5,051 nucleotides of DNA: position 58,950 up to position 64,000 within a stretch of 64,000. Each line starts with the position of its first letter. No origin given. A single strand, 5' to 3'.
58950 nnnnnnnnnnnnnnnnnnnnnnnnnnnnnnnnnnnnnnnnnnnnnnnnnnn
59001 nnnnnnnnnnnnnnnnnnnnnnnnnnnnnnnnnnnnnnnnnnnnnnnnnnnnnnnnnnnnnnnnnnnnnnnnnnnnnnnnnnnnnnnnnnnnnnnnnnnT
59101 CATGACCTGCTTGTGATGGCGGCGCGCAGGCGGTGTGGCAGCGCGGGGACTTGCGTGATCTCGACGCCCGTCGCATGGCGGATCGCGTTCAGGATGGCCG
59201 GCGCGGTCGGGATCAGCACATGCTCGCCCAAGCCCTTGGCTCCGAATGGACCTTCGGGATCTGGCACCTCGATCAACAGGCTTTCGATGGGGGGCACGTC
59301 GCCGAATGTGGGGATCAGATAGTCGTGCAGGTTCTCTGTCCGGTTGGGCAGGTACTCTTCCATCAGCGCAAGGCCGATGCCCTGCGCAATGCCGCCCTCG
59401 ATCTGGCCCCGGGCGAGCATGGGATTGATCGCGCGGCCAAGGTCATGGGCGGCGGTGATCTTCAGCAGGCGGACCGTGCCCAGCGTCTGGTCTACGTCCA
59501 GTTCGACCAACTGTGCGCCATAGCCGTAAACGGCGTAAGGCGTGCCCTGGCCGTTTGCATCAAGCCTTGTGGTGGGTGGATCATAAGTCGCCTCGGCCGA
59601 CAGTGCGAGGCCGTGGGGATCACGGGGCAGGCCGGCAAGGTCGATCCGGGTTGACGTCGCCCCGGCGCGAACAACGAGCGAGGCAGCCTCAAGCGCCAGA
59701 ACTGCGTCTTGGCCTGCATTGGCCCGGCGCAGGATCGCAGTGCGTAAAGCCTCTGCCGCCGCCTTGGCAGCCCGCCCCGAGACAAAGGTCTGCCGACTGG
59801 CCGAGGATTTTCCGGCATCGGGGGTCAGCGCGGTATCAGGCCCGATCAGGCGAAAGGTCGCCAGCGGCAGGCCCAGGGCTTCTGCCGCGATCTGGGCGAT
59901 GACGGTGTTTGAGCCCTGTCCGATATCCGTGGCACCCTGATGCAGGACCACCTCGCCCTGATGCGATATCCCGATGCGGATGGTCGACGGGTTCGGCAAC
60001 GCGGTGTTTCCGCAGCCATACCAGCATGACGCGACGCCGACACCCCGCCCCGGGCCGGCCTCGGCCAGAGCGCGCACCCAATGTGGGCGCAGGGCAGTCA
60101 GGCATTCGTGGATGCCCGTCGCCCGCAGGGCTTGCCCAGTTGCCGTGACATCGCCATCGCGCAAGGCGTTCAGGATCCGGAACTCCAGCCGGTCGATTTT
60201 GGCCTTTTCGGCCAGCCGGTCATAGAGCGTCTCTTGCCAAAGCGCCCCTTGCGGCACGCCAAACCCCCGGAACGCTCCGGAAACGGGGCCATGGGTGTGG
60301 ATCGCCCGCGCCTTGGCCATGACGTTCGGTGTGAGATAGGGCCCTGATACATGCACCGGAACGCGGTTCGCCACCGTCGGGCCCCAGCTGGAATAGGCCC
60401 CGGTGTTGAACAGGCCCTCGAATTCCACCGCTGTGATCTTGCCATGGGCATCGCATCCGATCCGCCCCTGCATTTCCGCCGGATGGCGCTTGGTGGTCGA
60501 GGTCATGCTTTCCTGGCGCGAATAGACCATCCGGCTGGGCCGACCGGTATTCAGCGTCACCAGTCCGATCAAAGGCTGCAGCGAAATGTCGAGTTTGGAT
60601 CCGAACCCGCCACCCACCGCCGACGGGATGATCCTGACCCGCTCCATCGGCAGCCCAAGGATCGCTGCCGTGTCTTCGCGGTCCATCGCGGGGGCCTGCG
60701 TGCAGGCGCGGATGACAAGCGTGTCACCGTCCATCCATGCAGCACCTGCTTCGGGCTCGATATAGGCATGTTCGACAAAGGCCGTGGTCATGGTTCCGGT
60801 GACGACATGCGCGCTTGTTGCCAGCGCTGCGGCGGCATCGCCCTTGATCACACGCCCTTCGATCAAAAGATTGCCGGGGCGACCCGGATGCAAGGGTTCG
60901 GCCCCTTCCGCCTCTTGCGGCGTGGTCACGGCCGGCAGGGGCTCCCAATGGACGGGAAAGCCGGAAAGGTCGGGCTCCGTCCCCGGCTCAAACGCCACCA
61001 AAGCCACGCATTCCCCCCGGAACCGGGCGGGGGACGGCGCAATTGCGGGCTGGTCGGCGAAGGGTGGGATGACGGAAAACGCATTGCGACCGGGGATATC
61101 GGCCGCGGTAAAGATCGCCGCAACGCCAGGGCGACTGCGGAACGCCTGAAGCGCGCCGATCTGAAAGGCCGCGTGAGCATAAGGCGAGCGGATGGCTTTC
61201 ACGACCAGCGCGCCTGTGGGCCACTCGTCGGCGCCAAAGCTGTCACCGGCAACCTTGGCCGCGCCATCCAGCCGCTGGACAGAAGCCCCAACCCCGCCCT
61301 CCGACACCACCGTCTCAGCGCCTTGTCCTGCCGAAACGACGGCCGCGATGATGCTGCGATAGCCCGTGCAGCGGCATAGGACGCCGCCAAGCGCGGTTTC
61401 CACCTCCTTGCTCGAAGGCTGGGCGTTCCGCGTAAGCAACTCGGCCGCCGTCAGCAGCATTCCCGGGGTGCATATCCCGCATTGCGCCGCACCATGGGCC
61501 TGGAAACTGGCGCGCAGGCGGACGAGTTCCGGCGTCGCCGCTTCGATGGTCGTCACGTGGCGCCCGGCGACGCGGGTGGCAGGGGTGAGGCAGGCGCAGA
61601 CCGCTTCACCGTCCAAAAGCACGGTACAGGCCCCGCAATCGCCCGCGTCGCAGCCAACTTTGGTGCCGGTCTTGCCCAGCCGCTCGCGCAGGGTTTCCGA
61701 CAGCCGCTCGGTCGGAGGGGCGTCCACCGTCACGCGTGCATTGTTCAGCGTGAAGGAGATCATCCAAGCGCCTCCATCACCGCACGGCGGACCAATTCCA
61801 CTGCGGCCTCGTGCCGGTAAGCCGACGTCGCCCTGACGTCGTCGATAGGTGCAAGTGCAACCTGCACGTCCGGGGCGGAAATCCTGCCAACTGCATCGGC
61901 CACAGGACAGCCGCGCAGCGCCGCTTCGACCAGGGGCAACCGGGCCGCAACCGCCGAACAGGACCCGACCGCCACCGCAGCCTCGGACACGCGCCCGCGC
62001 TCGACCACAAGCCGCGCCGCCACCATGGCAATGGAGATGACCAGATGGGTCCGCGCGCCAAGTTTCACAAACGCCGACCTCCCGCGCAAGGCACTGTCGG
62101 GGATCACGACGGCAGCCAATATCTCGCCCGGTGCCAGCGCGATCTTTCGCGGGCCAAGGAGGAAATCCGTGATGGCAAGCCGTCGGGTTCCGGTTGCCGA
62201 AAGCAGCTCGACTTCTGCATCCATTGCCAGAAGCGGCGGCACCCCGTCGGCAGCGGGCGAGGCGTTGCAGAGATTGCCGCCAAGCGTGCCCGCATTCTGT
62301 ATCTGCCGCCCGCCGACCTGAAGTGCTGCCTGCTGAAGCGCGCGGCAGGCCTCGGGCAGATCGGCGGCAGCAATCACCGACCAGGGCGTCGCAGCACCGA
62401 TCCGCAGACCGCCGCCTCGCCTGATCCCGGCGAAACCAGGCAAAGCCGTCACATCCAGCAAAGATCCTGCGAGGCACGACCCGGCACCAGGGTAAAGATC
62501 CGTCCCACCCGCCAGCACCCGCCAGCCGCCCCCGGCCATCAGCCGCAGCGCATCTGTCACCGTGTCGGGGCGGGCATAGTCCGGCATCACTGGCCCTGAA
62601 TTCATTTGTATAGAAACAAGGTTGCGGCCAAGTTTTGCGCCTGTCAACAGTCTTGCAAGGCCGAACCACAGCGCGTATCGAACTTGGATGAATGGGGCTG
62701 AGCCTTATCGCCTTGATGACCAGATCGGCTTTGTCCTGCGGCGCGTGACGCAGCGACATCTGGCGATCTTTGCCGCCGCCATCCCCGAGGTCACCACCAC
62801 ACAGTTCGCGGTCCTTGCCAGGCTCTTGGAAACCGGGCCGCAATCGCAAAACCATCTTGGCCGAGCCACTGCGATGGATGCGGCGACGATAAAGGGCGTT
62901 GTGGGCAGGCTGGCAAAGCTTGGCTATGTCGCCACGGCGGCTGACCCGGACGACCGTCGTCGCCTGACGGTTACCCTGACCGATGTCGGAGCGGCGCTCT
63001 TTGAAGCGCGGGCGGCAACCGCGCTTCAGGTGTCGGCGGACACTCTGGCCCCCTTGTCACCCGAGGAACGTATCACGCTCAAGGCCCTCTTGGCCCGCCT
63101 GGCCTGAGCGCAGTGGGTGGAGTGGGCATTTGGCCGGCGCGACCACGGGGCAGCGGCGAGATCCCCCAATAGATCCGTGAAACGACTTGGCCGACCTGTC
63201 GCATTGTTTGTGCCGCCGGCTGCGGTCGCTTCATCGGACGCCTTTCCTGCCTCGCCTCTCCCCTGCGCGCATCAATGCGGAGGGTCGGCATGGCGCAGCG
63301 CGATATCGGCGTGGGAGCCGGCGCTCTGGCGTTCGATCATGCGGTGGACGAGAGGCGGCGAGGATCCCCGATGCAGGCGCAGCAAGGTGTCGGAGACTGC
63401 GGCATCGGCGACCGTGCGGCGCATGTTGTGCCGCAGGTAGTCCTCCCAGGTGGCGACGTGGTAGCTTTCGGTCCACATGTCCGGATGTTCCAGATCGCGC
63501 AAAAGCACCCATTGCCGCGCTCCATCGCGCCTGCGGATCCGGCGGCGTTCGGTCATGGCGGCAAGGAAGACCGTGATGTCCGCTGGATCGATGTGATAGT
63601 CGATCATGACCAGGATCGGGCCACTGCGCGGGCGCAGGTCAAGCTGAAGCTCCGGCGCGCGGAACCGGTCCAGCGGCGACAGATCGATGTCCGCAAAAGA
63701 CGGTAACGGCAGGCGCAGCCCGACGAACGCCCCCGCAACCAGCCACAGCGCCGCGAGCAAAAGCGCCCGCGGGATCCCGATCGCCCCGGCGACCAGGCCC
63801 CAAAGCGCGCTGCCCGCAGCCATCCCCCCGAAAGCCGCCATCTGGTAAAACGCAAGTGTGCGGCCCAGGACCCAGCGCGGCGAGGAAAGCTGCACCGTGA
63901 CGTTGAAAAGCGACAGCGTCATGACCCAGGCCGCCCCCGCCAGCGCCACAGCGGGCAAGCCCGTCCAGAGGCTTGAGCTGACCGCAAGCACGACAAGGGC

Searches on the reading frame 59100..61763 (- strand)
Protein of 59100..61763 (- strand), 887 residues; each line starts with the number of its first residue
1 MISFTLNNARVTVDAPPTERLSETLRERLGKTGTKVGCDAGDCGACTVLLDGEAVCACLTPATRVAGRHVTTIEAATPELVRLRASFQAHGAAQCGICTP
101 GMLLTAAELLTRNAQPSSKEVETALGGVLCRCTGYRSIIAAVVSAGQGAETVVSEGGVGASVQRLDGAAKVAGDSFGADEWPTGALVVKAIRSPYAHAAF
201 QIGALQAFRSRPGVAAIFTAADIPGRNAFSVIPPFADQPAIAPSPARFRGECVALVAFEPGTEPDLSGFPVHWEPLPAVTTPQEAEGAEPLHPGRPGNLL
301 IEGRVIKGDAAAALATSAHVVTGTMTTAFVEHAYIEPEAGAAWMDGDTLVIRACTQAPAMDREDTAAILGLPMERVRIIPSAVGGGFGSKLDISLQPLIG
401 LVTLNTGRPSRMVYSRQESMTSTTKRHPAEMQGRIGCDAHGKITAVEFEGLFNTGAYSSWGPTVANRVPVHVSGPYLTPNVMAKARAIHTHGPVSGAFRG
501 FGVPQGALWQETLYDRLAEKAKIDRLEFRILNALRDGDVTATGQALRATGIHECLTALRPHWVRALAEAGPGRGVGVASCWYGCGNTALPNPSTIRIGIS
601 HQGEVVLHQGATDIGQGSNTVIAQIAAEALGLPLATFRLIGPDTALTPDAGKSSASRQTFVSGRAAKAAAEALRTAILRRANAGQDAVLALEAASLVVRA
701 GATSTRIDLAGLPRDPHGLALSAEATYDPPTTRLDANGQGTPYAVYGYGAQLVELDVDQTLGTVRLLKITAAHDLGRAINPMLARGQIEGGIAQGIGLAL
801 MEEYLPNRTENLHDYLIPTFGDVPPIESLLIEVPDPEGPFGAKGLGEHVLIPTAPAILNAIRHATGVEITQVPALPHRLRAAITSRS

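Call 5: search_protein_families(library=pfam, proteins=[window:59100-61763:-], max_evalue=0.01)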
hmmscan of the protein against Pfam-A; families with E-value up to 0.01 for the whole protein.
window:59100-61763:- (887 aa): 6 families
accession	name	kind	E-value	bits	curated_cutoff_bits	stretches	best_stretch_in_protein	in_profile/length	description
PF02738.23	MoCoBD_1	-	1.6e-69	234.2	27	1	292-532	2-243/244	Molybdopterin cofactor-binding domain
PF20256.3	MoCoBD_2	-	8.7e-69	232.6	27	1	570-824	19-283/283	Molybdopterin cofactor-binding domain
PF01799.25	Fer2_2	-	1.3e-21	77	30.3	1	72-142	1-74/75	[2Fe-2S] binding domain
PF01315.27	Ald_Xan_dh_C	-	1.7e-08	35.2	31.3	1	179-257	9-88/110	Aldehyde oxidase and xanthine dehydrogenase, a/b hammerhead domain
PF00111.32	Fer2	-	3.4e-07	30.5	21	1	5-60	2-74/77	2Fe-2S iron-sulfur cluster binding domain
PF13085.11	Fer2_3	-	0.0019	18.7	27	1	36-74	50-87/107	2Fe-2S iron-sulfur cluster binding domain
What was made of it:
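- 59100..61763 (-): Fused 2x[2Fe-2S] and molybdopterin-binding subunit of the hydroxylase. Fer2, Fer2_2, Ald_Xan_dh_C and MoCoBD_1/2 (call 5).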

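Call 6: search_protein_families(library=ncbifam, proteins=[window:59100-61763:-], max_evalue=0.01)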
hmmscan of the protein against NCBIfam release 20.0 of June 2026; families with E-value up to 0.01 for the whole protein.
window:59100-61763:- (887 aa): 20 families
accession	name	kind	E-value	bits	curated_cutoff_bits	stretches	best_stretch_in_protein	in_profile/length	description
TIGR03311.1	Se_dep_XDH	equivalog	4.7e-166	554.3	830.45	2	3-681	2-682/848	selenium-dependent xanthine dehydrogenase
NF045668.1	pterin_aldehy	equivalog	5.5e-150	501.2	1100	1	4-883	5-904/905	molybdopterin-dependent aldehyde oxidoreductase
NF043082.1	XdhA_XDHase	equivalog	4.5e-134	448.3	780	1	158-882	1-751/758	xanthine dehydrogenase subunit XdhA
TIGR03196.1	pucD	equivalog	1.4e-133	447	783.65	1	158-879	3-754/763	xanthine dehydrogenase subunit D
NF007426.0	PRK09970.1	equivalog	1e-128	430.5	916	1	158-880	6-752/761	xanthine dehydrogenase molybdenum-binding subunit XdhA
TIGR03194.1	4hydrxCoA_A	equivalog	5.2e-122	408.7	994.55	1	163-881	2-744/746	4-hydroxybenzoyl-CoA reductase subunit alpha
NF041018.1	glyceraldDH_alpha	equivalog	9.3e-85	285.5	790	1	158-877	3-738/741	glyceraldehyde dehydrogenase subunit alpha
TIGR03313.1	Se_sel_red_Mo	hypoth_equivalog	8.5e-81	271.9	1101.9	2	307-876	361-942/951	molybdopterin-dependent oxidoreductase Mo/Fe-S-binding subunit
TIGR02965.1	xanthine_xdhB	equivalog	6e-77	259.5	849.5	1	167-865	10-729/758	xanthine dehydrogenase molybdopterin binding subunit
NF040766.1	CODH_aero_grp5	exception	1.6e-72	244.9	950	3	158-538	5-400/785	aerobic carbon-monoxide dehydrogenase large subunit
NF041671.1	peri_hyde_PaoC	equivalog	6.7e-67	226.4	1180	1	307-874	165-722/735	aldehyde oxidoreductase molybdenum-binding subunit PaoC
TIGR02969.1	mam_aldehyde_ox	subfamily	9.2e-62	208.9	1912.3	2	308-864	718-1278/1330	aldehyde oxidase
TIGR02416.1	CO_dehy_Mo_lg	equivalog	4.2e-53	180.6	991.15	2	596-877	479-765/770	aerobic carbon-monoxide dehydrogenase large subunit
TIGR03193.1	4hydroxCoAred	equivalog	4.3e-41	140.3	257.8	1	9-145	8-147/148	4-hydroxybenzoyl-CoA reductase subunit gamma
NF043084.2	XdhC_XDHase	equivalog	4.9e-39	133.2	217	1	2-144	3-148/151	xanthine dehydrogenase subunit XdhC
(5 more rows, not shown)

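Call 40: search_solved_structures(query=window:59100-61763:-, max_evalue=1e-20)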
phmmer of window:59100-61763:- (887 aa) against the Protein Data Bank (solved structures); distinct sequences matched with E-value up to 1e-20: 56.
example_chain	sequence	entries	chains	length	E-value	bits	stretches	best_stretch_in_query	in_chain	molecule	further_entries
1sij_A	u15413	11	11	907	9.8e-114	384.8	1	14-883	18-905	Aldehyde oxidoreductase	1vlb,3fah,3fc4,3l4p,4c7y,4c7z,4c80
1dgj_A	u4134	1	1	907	1e-109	371.5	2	15-676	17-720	ALDEHYDE OXIDOREDUCTASE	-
1rm6_A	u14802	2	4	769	5.4e-94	319.5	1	155-883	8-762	4-hydroxybenzoyl-CoA reductase alpha subunit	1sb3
2e1q_A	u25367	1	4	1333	1.3e-80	275.2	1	156-864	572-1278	Xanthine dehydrogenase/oxidase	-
2ckj_A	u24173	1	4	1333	3.5e-80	273.8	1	156-864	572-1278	XANTHINE OXIDOREDUCTASE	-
4yrw_A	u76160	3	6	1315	3.7e-78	267.1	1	156-864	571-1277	Xanthine dehydrogenase/oxidase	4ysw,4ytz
2e3t_A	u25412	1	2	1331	3.9e-78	267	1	156-864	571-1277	Xanthine dehydrogenase/oxidase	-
3an1_A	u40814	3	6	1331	4e-78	267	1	156-864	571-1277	Xanthine dehydrogenase/oxidase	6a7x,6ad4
6abu_A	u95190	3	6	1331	4e-78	267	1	156-864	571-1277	Xanthine dehydrogenase/oxidase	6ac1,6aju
6adj_A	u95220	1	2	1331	4e-78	267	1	156-864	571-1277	Xanthine dehydrogenase/oxidase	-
6ac4_A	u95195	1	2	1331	4e-78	267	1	156-864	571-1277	Xanthine dehydrogenase/oxidase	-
1wyg_A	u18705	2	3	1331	5e-78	266.7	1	156-864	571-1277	Xanthine dehydrogenase/oxidase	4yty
1n5x_A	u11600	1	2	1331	5.7e-76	259.8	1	155-862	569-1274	Xanthine Dehydrogenase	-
3una_A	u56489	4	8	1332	5.7e-76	259.8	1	155-862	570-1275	Xanthine dehydrogenase/oxidase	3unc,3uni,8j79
1fo4_A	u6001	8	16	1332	5.7e-76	259.8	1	155-862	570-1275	XANTHINE DEHYDROGENASE | Xanthine dehydrogenase/oxidase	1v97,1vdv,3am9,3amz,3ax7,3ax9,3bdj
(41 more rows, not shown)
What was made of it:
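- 59100..61763 (-): The split chains of E. barkeri nicotinate dehydrogenase 3HRD score 239.5 + 210.7 + 105.3 bits (call 40).
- Closest known: Eubacterium barkeri nicotinate fermentation cluster. Same: The hydroxylase matches the 3HRD chains (call 40).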

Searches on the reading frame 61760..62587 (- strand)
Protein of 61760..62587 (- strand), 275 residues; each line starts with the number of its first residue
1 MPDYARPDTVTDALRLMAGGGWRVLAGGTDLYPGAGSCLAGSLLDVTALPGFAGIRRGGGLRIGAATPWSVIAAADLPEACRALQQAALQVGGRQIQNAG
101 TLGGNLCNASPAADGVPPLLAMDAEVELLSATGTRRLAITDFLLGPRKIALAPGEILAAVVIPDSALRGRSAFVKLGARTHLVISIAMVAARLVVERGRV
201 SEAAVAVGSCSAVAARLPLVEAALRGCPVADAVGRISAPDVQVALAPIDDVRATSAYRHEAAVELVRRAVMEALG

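Call 5: search_protein_families(library=pfam, proteins=[window:61760-62587:-], max_evalue=0.01)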
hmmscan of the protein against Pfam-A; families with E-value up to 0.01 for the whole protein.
window:61760-62587:- (275 aa): 2 families
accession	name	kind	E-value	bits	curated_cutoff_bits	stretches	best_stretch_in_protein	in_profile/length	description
PF00941.27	FAD_binding_5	-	7.8e-37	127.1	27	1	4-164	5-169/170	FAD binding domain in molybdopterin dehydrogenase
PF03450.22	CO_deh_flav_C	-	9.6e-13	48.6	25.5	1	175-273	4-102/102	CO dehydrogenase flavoprotein C-terminal domain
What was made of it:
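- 61760..62587 (-): FAD subunit of the Mo-hydroxylase (nicotinate dehydrogenase-like). FAD_binding_5 plus CO_deh_flav_C (call 5).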

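Call 6: search_protein_families(library=ncbifam, proteins=[window:61760-62587:-], max_evalue=0.01)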
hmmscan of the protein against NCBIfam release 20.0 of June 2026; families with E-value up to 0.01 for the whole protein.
window:61760-62587:- (275 aa): 8 families
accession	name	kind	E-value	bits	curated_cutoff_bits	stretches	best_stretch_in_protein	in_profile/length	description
NF043083.1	XdhB_XDHase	equivalog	1.8e-44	152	310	1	3-274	6-284/289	xanthine dehydrogenase subunit XdhB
NF007427.0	PRK09971.1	equivalog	1.4e-42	145.9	287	1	3-274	6-284/292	xanthine dehydrogenase FAD-binding subunit XdhB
NF041019.1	glyceraldDH_beta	equivalog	1.8e-38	132.4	350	1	3-272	7-279/280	glyceraldehyde dehydrogenase subunit beta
TIGR02963.1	xanthine_xdhA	equivalog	3.8e-37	128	467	1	6-272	197-467/468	xanthine dehydrogenase small subunit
TIGR03195.1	4hydrxCoA_B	equivalog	7.5e-23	81.1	404.55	2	5-108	8-116/321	4-hydroxybenzoyl-CoA reductase subunit beta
TIGR03199.1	pucC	equivalog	3.9e-16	59.1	306.05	1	61-265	60-261/264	xanthine dehydrogenase subunit C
TIGR03312.1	Se_sel_red_FAD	hypoth_equivalog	1.6e-10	40.6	241.5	1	3-241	3-226/257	molybdopterin-dependent oxidoreductase FAD-binding subunit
TIGR02969.1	mam_aldehyde_ox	subfamily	2.9e-05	21.7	1912.3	1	81-196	330-446/1330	aldehyde oxidase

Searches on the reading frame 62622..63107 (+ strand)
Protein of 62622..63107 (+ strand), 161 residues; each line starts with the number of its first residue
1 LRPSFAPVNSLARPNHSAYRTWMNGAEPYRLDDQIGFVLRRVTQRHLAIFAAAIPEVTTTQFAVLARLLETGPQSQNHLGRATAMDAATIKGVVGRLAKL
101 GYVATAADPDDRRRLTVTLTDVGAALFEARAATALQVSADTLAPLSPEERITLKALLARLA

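Call 5: search_protein_families(library=pfam, proteins=[window:62622-63107:+], max_evalue=0.01)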
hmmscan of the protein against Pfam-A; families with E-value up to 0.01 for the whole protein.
window:62622-63107:+ (161 aa): 3 families
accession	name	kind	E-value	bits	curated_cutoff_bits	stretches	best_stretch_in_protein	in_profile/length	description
PF12802.13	MarR_2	-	4e-10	40.1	27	1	57-114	3-61/61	MarR family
PF01047.28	MarR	-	1e-08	35.4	24.6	1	58-114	2-58/59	MarR family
PF13463.12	HTH_27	-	8.1e-06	26.5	22.2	1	58-123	2-68/68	Winged helix DNA-binding domain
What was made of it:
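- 62688..63107 (+): MarR-family (NicR-like) regulator, divergent from the operon. Matches MarR_2 and MarR (call 5).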

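Call 70: search_protein_families(library=ncbifam, proteins=[window:62688-63107:+], max_evalue=0.00001)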
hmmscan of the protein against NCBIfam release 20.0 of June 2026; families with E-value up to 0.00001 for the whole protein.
window:62688-63107:+ (139 aa): 6 families
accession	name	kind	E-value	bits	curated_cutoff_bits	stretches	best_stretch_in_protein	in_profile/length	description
NF041230.1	BagL_FevM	exception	1.1e-17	64.4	230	1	8-117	11-120/145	MarR family transcriptional regulator BagL/FevM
NF053777.1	Saro0803TransReg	equivalog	3.1e-13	49.6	200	1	8-138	6-138/140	Saro_0803 family transcriptional regulator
NF052438.1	TransRegRv0880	equivalog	4.9e-10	39.4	220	1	11-133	10-130/143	Rv0880 family HTH-type transcriptional regulator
NF045593.1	bilirub_TF_BilQ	equivalog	5.9e-09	35.7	125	1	53-138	46-131/135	bilirubin utilization transcriptional regulator BilQ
NF008565.1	PRK11512.1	equivalog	2.6e-07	30.8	240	1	34-137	37-141/144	multiple antibiotic resistance transcriptional regulator MarR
TIGR02337.1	HpaR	equivalog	6.5e-06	26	121.2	1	34-135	25-126/130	homoprotocatechuate degradation operon regulator HpaR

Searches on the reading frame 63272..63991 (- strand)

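Call 5: search_protein_families(library=pfam, proteins=[window:63272-63991:-], max_evalue=0.01)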
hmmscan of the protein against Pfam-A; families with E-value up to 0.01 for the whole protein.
window:63272-63991:- (239 aa): 2 families
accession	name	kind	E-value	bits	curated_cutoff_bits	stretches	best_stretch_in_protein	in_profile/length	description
PF05977.19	MFS_3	-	2.3e-78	264.4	27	1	2-221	301-522/524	Transmembrane secretion effector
PF07690.21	MFS_1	-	0.0025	17.2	33.4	1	3-109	80-187/347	Major Facilitator Superfamily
